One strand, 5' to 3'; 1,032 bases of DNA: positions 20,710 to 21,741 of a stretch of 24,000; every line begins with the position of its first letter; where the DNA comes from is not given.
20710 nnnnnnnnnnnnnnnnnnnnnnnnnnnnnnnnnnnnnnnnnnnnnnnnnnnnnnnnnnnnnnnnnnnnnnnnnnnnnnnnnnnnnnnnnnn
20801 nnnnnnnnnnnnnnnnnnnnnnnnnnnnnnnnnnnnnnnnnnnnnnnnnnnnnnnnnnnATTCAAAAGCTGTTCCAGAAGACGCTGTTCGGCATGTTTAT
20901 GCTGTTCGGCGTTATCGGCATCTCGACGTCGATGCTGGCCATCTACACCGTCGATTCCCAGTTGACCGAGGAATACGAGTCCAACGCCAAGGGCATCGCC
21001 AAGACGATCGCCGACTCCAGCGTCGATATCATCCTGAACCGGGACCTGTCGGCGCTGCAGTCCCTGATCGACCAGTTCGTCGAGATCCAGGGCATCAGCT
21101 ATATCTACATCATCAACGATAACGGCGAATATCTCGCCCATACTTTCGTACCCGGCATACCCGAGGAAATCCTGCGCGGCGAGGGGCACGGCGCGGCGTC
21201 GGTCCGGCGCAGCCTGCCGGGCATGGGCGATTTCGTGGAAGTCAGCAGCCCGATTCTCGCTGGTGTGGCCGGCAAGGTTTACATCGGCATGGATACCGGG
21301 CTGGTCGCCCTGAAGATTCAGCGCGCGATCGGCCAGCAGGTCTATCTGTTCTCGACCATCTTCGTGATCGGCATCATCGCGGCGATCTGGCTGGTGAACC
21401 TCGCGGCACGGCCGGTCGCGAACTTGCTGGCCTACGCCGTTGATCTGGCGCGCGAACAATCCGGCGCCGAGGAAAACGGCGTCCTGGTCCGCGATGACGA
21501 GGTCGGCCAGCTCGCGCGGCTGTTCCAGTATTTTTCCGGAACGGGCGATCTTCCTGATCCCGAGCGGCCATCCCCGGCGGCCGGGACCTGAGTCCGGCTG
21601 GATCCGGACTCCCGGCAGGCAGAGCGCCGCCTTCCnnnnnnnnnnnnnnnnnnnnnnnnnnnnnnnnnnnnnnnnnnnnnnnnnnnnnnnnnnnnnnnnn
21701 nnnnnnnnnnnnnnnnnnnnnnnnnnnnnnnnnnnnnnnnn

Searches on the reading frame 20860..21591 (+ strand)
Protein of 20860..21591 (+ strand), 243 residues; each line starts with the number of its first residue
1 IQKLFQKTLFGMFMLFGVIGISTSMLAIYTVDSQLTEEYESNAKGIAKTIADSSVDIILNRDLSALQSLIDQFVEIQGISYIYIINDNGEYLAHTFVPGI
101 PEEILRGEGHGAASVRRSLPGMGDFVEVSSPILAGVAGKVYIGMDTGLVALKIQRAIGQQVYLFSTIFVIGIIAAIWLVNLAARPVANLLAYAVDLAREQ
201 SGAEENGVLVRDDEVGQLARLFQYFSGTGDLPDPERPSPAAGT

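Call 27: search_protein_families(library=pfam, proteins=[window:20860-21591:+], max_evalue=0.001)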
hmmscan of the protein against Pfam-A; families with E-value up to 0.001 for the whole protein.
window:20860-21591:+ (243 aa): 1 family
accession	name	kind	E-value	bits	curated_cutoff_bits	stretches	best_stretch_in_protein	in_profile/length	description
PF17203.10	sCache_3_2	-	2.3e-11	44.4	28.4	1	32-150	3-132/140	Single cache domain 3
